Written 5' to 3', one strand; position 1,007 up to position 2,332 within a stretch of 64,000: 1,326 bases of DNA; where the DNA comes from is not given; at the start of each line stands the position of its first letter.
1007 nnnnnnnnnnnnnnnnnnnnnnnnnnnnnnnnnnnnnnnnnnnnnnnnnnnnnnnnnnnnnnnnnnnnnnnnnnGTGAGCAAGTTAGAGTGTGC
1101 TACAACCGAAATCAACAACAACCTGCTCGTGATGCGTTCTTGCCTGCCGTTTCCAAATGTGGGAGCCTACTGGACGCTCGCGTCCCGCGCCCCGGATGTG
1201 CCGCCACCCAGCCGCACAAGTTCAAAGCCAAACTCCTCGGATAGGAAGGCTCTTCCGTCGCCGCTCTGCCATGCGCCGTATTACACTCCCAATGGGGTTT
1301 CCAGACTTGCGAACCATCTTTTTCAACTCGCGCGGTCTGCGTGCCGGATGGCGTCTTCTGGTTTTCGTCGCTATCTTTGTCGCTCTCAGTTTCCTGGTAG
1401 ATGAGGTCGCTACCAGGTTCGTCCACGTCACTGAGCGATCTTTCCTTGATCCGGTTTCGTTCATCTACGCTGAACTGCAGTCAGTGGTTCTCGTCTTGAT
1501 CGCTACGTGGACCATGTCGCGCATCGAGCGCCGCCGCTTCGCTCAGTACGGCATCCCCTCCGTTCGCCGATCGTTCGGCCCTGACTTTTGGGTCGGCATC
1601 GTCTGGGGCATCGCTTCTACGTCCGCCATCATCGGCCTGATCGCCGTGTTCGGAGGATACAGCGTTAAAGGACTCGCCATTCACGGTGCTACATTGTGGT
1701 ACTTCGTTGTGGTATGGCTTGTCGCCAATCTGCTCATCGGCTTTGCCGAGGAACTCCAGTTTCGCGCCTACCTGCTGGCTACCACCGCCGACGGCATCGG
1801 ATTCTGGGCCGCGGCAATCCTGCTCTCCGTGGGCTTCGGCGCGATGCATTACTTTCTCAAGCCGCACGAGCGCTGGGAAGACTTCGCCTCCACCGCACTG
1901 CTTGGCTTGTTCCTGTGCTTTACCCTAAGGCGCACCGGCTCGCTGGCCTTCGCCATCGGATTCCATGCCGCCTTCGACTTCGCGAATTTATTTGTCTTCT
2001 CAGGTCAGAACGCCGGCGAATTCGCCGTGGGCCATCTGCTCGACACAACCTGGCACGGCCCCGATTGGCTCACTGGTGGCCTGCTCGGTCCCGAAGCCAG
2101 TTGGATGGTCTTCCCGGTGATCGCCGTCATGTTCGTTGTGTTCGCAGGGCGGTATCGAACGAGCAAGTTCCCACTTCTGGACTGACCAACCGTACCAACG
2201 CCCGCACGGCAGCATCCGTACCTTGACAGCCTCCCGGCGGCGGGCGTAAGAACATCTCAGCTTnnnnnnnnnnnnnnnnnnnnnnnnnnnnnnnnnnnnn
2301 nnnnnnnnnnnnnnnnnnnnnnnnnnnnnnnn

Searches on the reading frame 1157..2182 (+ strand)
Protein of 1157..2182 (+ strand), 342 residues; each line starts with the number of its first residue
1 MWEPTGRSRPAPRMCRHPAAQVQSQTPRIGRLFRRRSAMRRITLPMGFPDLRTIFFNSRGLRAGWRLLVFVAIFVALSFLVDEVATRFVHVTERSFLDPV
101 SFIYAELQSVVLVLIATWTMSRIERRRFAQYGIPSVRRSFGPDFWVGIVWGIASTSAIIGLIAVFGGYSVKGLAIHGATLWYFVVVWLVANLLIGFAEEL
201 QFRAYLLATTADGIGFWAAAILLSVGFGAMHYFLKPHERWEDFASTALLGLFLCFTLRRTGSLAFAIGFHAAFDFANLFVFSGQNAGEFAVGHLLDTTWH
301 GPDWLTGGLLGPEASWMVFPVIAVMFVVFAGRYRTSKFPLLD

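Call 91: search_protein_families(library=pfam, proteins=[window:1157-2182:+], max_evalue=0.001)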
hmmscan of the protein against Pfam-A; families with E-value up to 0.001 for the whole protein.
window:1157-2182:+ (342 aa): 1 family
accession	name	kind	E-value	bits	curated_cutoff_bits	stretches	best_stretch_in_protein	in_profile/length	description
PF02517.21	Rce1-like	-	2e-16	60.5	22.4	1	182-275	3-92/93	Type II CAAX prenyl endopeptidase Rce1-like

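Call 92: search_protein_families(library=padloc, proteins=[window:1157-2182:+], max_evalue=0.001)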
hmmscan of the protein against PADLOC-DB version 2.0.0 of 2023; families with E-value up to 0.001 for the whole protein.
window:1157-2182:+ (342 aa): 0 families
